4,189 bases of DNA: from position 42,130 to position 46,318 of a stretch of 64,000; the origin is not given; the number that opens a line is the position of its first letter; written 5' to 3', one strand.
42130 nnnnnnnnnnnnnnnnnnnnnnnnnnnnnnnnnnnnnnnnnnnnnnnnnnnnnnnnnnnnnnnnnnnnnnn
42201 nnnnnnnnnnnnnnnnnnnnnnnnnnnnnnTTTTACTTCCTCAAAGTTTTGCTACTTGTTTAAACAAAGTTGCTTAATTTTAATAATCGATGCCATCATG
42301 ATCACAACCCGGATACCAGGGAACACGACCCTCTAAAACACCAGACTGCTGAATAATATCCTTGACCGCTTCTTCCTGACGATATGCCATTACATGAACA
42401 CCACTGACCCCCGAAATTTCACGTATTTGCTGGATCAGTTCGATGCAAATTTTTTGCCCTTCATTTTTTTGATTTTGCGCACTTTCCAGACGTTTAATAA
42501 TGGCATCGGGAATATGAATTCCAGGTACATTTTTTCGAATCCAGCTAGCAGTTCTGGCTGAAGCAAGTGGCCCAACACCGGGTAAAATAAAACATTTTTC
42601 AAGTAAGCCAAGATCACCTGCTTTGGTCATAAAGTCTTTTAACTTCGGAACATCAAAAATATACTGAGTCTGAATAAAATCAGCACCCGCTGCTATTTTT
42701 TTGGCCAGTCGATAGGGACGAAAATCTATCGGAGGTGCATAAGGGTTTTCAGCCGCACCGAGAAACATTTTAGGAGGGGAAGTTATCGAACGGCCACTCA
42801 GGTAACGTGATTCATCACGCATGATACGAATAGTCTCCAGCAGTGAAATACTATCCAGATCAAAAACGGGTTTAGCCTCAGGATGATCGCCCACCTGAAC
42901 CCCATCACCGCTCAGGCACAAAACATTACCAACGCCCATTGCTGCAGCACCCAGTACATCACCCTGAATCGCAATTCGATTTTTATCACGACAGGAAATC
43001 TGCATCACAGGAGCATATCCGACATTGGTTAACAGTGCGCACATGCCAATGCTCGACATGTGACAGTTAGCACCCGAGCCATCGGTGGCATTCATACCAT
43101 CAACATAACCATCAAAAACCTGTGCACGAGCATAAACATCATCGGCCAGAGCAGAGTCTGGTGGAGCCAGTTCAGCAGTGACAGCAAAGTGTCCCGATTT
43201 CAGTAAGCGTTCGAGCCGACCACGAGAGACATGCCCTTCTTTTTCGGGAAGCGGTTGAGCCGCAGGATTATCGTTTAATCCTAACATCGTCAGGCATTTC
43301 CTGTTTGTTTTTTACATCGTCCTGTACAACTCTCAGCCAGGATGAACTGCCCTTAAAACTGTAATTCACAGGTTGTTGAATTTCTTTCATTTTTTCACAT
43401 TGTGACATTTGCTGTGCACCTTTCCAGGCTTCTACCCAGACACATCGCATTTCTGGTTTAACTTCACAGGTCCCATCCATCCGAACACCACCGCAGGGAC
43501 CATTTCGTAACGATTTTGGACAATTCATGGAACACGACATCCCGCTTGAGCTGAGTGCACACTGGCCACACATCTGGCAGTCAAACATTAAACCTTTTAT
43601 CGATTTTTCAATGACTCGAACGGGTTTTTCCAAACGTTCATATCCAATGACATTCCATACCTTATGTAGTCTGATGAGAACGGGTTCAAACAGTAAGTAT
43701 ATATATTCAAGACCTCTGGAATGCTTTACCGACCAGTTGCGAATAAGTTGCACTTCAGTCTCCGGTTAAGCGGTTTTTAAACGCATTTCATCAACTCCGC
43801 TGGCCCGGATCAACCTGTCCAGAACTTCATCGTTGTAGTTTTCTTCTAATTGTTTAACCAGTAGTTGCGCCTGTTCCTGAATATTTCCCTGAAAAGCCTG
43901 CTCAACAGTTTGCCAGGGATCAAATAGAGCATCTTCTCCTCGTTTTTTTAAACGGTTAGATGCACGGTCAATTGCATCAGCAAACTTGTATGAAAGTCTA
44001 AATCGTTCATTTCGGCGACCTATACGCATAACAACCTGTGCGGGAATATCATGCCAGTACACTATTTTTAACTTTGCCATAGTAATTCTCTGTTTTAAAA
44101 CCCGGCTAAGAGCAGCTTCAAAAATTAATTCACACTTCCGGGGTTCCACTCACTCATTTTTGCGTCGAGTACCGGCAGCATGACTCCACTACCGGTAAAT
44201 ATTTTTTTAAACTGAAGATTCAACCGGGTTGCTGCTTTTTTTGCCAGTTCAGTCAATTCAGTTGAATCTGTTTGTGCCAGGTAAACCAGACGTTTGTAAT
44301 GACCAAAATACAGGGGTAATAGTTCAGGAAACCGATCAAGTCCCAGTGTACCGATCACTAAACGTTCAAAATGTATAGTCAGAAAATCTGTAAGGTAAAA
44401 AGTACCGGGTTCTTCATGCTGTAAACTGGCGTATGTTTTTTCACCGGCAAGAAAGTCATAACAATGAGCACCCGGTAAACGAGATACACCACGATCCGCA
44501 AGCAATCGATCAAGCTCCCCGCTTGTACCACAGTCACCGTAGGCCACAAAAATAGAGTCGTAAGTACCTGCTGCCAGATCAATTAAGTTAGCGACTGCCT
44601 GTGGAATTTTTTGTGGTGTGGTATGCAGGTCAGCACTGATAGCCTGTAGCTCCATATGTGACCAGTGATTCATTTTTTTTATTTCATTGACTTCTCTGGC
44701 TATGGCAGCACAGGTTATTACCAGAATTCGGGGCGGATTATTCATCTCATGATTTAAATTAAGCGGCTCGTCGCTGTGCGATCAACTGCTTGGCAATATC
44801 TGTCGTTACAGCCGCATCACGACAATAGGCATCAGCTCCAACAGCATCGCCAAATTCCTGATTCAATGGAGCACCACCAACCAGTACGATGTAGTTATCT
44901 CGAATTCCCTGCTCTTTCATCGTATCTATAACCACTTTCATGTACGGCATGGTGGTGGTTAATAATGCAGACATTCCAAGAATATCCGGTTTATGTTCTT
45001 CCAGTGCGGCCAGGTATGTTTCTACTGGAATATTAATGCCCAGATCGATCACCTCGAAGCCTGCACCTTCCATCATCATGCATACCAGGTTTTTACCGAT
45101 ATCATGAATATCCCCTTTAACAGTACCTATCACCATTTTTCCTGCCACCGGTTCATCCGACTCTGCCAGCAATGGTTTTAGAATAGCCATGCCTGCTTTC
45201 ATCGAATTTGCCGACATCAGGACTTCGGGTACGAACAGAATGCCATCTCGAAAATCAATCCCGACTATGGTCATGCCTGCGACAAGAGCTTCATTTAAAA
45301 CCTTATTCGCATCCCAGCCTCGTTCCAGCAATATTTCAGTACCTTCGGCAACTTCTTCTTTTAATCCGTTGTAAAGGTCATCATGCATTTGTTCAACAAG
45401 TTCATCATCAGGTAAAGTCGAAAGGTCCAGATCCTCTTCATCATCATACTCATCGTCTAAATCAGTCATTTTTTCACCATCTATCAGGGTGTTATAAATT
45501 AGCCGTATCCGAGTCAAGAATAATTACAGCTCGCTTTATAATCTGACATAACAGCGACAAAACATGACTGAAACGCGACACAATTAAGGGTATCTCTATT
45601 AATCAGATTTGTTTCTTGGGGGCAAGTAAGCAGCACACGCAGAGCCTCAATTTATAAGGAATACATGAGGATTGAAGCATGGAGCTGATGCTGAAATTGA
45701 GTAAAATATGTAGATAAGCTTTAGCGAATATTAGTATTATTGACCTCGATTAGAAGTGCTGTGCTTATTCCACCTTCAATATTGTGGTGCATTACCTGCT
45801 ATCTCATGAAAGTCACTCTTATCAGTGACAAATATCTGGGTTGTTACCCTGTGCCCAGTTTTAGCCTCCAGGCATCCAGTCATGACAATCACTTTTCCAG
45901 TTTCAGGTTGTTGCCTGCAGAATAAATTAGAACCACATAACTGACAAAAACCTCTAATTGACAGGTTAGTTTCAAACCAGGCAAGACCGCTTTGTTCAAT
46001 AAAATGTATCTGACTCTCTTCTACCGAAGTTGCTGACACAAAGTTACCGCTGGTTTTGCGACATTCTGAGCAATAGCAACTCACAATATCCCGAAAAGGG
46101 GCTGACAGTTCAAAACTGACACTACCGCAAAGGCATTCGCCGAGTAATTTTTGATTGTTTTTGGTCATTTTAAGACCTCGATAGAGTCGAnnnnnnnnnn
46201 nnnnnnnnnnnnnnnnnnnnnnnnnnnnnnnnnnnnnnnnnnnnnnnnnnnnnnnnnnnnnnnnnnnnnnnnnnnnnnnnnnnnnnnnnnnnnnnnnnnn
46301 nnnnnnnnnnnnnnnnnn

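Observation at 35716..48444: Complete corrinoid-dependent quaternary-amine demethylation / C1-oxidation cluster in an apparently aerobic gammaproteobacterium, but missing its substrate methyltransferase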

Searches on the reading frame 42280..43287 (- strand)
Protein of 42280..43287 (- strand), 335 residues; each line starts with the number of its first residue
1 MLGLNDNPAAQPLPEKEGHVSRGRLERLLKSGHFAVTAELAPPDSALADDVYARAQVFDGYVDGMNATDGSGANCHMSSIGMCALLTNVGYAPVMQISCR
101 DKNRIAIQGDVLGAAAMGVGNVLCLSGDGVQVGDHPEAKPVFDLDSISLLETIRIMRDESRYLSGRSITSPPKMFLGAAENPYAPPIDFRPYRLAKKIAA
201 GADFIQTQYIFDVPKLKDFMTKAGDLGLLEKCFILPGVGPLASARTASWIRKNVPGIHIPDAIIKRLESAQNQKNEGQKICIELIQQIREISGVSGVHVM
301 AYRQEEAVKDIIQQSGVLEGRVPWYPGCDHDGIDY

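Call 5: search_protein_families(library=pfam, proteins=[window:42280-43287:-], max_evalue=0.01)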
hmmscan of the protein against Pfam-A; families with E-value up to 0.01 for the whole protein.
window:42280-43287:- (335 aa): 1 family
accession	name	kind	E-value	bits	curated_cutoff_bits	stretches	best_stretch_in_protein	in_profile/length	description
PF02219.23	MTHFR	-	3.9e-35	122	24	1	25-316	2-287/287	Methylenetetrahydrofolate reductase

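Call 30: search_protein_families(library=ncbifam, proteins=[window:42280-43287:-], max_evalue=0.001)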
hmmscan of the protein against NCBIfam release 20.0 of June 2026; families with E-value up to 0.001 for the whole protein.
window:42280-43287:- (335 aa): 4 families
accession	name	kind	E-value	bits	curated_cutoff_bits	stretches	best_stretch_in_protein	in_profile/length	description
NF006396.0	PRK08645.1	equivalog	1.3e-59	201.8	453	1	16-309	305-596/611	bifunctional homocysteine S-methyltransferase/methylenetetrahydrofolate reductase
TIGR00677.1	fadh2_euk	equivalog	5.9e-19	68.5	310.05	1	70-319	38-279/281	methylenetetrahydrofolate reductase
TIGR00676.1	fadh2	equivalog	8.4e-17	61.4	293.7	1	68-314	35-273/275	methylenetetrahydrofolate reductase [NAD(P)H]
NF006950.0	PRK09432.1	equivalog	0.00086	18.7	382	0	193-311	168-286/296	methylenetetrahydrofolate reductase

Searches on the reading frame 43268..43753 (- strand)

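Call 5: search_protein_families(library=pfam, proteins=[window:43268-43753:-], max_evalue=0.01)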
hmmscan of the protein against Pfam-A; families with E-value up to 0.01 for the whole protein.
window:43268-43753:- (161 aa): 1 family
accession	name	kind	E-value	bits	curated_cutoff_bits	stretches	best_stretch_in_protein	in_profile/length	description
PF12225.13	DUF5981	-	6.9e-26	90.2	23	1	40-132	3-95/95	Methylene-tetrahydrofolate reductase C terminal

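Call 30: search_protein_families(library=ncbifam, proteins=[window:43268-43753:-], max_evalue=0.001)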
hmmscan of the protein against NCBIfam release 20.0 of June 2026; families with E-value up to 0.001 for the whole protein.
window:43268-43753:- (161 aa): 0 families

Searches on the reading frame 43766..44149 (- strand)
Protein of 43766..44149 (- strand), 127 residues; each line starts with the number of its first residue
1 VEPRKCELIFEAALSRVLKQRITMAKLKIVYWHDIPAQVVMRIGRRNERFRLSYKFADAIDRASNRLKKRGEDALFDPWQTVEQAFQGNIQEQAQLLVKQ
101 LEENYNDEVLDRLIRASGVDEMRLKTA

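Call 5: search_protein_families(library=pfam, proteins=[window:43766-44149:-], max_evalue=0.01)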
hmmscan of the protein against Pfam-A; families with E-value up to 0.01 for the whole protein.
window:43766-44149:- (127 aa): 1 family
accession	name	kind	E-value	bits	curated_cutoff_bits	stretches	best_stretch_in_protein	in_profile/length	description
PF13769.11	Virulence_fact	-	2e-15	57.3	25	1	30-114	1-81/81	Virulence factor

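Call 30: search_protein_families(library=ncbifam, proteins=[window:43766-44149:-], max_evalue=0.001)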
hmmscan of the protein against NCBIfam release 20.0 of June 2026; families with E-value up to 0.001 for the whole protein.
window:43766-44149:- (127 aa): 0 families

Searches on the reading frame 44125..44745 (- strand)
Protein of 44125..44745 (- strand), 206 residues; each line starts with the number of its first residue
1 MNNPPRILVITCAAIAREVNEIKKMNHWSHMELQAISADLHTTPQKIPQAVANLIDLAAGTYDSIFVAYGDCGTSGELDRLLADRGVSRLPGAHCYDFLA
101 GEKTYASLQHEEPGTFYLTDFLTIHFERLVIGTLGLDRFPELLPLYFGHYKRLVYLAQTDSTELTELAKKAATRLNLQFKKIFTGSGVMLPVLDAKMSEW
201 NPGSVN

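Call 5: search_protein_families(library=pfam, proteins=[window:44125-44745:-], max_evalue=0.01)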
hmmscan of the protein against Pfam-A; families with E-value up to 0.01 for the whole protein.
window:44125-44745:- (206 aa): 1 family
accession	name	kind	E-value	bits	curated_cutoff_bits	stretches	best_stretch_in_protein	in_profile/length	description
PF07796.16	DUF1638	-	3.4e-26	92.5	27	1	37-186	3-154/161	Protein of unknown function (DUF1638)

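Call 30: search_protein_families(library=ncbifam, proteins=[window:44125-44745:-], max_evalue=0.001)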
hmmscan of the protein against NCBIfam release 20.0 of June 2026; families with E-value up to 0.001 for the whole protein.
window:44125-44745:- (206 aa): 0 families

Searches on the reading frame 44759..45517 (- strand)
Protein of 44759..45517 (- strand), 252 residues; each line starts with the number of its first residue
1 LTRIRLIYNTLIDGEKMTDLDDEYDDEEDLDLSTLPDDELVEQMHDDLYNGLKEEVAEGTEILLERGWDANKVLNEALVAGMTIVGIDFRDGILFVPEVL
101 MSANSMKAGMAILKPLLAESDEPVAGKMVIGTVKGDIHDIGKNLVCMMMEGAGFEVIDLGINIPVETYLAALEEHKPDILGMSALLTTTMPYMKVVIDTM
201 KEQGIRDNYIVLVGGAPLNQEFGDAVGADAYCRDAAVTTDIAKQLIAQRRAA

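Call 5: search_protein_families(library=pfam, proteins=[window:44759-45517:-], max_evalue=0.01)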
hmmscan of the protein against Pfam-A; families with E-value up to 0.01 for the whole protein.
window:44759-45517:- (252 aa): 2 families
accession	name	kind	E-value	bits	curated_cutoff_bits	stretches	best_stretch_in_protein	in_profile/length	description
PF02310.24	B12-binding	-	5.1e-27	94.5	32.1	1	127-234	2-111/121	B12 binding domain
PF02607.22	B12-binding_2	-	9.1e-17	61.5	23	1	41-114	2-74/74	B12 binding domain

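Call 14: find_related_loci(query=window:44759-45517:-, collection=genome_contigs, flank=10000)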
Query window:44759-45517:- (252 aa) in genome_contigs; peptide patterns used: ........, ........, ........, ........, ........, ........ (x = any residue, [..] = any of these).
600 stretches matched a pattern (row limit reached: there are more); 569 encode a relative of the query (tblastn E <= 1e-3); the best 80 are kept; 80 distinct loci.
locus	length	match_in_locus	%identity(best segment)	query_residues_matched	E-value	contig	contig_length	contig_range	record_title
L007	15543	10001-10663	95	32-252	5e-140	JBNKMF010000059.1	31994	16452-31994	MAG: Gammaproteobacteria bacterium isolate H1.bin.24.strict NODE_59_length_31994_cov_137.289094, whole genome shotgun se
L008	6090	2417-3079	92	32-252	3e-136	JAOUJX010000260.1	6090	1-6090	MAG: Gammaproteobacteria bacterium isolate 8_1_Jan_SF_Bin27 8_1_Jan_SF_Bin27_scaffold_8632_c1, whole genome shotgun sequ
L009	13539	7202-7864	90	32-252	2e-134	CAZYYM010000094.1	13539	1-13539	MAG TPA_asm: uncultured Gammaproteobacteria bacterium isolate binchicken_co275_23 genome assembly, contig: NODE_6632_len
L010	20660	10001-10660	90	33-252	7e-134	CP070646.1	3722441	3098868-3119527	MAG: Gammaproteobacteria bacterium isolate bin89 chromosome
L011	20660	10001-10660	90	32-251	5e-133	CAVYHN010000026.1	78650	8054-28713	MAG: uncultured Gammaproteobacteria bacterium isolate MFD03551.bin.2.49 genome assembly, contig: contig_33623, whole gen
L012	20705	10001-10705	83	17-252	6e-128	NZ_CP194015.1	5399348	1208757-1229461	Amphritea sp. HPY chromosome, complete genome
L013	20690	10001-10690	79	21-252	2e-121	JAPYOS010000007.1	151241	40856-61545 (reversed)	MAG: Oceanospirillaceae bacterium isolate MOW.metabat2.102_sub MOW_34_length_151241_cov_753.696658, whole genome shotgun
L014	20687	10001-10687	80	21-251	7e-121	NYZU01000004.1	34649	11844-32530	MAG: Oceanospirillaceae bacterium isolate ARS48 2713, whole genome shotgun sequence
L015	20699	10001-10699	76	20-252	1e-120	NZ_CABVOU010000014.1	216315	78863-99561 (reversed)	Halomonas lysinitropha strain 3(2), whole genome shotgun sequence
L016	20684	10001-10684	80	22-251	2e-120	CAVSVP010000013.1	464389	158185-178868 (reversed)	MAG: uncultured proteobacterium isolate MFD05684.bin.1.338 genome assembly, contig: contig_16910, whole genome shotgun s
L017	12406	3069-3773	81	17-252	3e-120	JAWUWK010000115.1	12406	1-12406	MAG: Gammaproteobacteria bacterium isolate HBSea_ice_MAG427 BAT.427_623235_flag=0_multi=8.9922_len=12406, whole genome s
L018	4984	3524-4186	82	32-252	8e-121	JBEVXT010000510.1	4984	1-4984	MAG: Sedimenticola sp. isolate 1_1 TCF1 c_000000001727, whole genome shotgun sequence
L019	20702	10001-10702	76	15-248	4e-118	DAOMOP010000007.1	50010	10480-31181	MAG TPA_asm: Rhodocyclaceae bacterium isolate AMR_MDS_5883 NODE_342_length_50010_cov_4.600240, whole genome shotgun sequ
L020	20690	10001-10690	78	21-250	3e-118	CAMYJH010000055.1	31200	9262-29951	MAG: uncultured Gammaproteobacteria bacterium isolate ES_M_Gamma_018 genome assembly, contig: scaffold_2311, whole genom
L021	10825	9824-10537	76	9-246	1e-117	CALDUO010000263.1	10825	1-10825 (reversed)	MAG: uncultured Granulosicoccaceae bacterium isolate L4_Bin_Bin_67_1 genome assembly, contig: c_000000602873, whole geno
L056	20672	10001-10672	78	26-249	2e-113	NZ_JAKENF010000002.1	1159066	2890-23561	Alitabrizicola rongguiensis strain J26 NODE_2_length_1159066_cov_174.646382, whole genome shotgun sequence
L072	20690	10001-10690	75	15-250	2e-112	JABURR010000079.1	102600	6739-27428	MAG: Rhodobacteraceae bacterium isolate Bin_6 NODE_70_length_102600_cov_28.6448, whole genome shotgun sequence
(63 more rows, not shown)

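Call 30: search_protein_families(library=ncbifam, proteins=[window:44759-45517:-], max_evalue=0.001)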
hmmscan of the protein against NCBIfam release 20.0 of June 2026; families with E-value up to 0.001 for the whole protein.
window:44759-45517:- (252 aa): 16 families
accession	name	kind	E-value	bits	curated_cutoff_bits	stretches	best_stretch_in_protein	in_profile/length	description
NF047996.1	corrin_MtgC_2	exception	2.4e-65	220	370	1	39-247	3-211/212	glycine betaine-specific corrinoid protein MtgC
TIGR02370.1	pyl_corrinoid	subfamily_domain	2.8e-54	183.5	215.3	1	49-236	7-195/197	methyltransferase cognate corrinoid protein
NF047995.1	corrinoid_MtgC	exception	7e-52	176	310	1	39-247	3-214/215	glycine betaine-specific corrinoid protein MtgC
NF041607.1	dimeth_corrin_MtbC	equivalog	6.3e-51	172.8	350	1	53-245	10-202/203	dimethylamine corrinoid protein MtbC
TIGR02082.1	metH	equivalog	1.5e-47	162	1010.85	1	17-244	618-850/1182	methionine synthase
NF040655.1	MtaC_Meth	equivalog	6.6e-45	153.1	420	1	28-248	23-240/253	methanol--corrinoid protein MtaC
NF040669.1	MtaC2_Meth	equivalog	1.4e-38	132.8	450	1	26-247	27-247/267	methanol--corrinoid protein MtaC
NF007024.0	PRK09490.1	equivalog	6e-38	130.3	1497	1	35-222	656-846/1234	methionine synthase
NF002612.0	PRK02261.1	equivalog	1.9e-11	43.6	110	1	127-215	5-92/148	methylaspartate mutase subunit S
TIGR01501.1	MthylAspMutase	equivalog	4.8e-09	36.1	135.8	1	128-216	4-91/134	methylaspartate mutase subunit S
NF040743.1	ornith_mutase_E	equivalog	1.8e-08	32.8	800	1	127-250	597-727/730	D-ornithine 4,5-aminomutase subunit OraE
TIGR00640.1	acid_CoA_mut_C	subfamily_domain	1e-06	28.8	57.45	1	129-220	6-96/132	methylmalonyl-CoA mutase C-terminal domain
NF052385.1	Lys_5_6_beta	equivalog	1.1e-06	28.5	280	1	153-246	138-234/241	lysine 5,6-aminomutase subunit beta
NF052513.1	TransRegCarH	equivalog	6.5e-05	22.3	400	1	42-190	81-229/274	HTH-type transcriptional repressor CarH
NF006944.0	PRK09426.1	equivalog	0.00016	19.8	876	1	126-248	590-713/721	methylmalonyl-CoA mutase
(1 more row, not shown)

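Call 51: search_protein_families(library=pfam, proteins=[L072:7540-8673:+, L072:8686-10014:+, L072:10007-10711:+, L072:11301-11945:+, L056:7496-8635:+, L056:9325-9960:+, L056:9812-10693:+, L056:10788-11642:+], max_evalue=0.00001)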
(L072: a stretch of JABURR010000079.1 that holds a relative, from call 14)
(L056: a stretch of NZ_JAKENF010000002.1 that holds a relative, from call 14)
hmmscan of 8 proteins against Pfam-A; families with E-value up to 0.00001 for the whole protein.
L072:7540-8673:+ (377 aa): 1 family
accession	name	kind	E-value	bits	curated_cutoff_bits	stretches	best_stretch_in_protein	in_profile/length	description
PF02574.22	S-methyl_trans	-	3.8e-64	217.7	22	1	56-334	1-283/283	Homocysteine S-methyltransferase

L072:8686-10014:+ (442 aa): 0 families

L072:10007-10711:+ (234 aa): 2 families
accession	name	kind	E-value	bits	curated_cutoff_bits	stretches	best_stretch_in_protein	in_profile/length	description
PF02310.24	B12-binding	-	7.8e-26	90.7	32.1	1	105-214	2-114/121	B12 binding domain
PF02607.22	B12-binding_2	-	7.4e-18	65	23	1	22-92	5-74/74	B12 binding domain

L072:11301-11945:+ (214 aa): 1 family
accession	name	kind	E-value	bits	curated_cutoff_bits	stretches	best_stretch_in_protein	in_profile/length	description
PF07796.16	DUF1638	-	4.2e-33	114.9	27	1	48-205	1-160/161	Protein of unknown function (DUF1638)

L056:7496-8635:+ (379 aa): 1 family
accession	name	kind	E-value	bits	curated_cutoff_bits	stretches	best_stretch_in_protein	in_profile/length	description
PF02574.22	S-methyl_trans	-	3.9e-61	207.8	22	1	57-335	1-283/283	Homocysteine S-methyltransferase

L056:9325-9960:+ (211 aa): 0 families

L056:9812-10693:+ (293 aa): 2 families
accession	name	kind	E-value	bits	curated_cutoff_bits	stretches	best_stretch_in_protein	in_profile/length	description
PF02310.24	B12-binding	-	2.7e-26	92.2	32.1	1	165-272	2-112/121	B12 binding domain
PF02607.22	B12-binding_2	-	1.3e-17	64.2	23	1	82-152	5-74/74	B12 binding domain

L056:10788-11642:+ (284 aa): 1 family
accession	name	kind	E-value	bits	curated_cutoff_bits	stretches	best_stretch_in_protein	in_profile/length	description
PF07796.16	DUF1638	-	1e-29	103.9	27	1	110-267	1-160/161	Protein of unknown function (DUF1638)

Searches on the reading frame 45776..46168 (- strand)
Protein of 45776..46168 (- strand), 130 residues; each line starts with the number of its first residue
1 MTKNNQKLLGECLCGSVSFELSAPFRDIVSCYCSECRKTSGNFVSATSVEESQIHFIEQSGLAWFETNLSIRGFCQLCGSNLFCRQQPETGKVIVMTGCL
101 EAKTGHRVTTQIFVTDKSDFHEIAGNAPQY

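Call 5: search_protein_families(library=pfam, proteins=[window:45776-46168:-], max_evalue=0.01)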
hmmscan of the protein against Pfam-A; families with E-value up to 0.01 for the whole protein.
window:45776-46168:- (130 aa): 1 family
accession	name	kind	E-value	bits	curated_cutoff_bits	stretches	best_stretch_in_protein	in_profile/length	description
PF04828.22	GFA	-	4.1e-17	62.8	24.3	1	9-115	3-114/115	Glutathione-dependent formaldehyde-activating enzyme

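Call 30: search_protein_families(library=ncbifam, proteins=[window:45776-46168:-], max_evalue=0.001)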
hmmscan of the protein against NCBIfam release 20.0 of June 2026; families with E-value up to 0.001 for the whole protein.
window:45776-46168:- (130 aa): 0 families
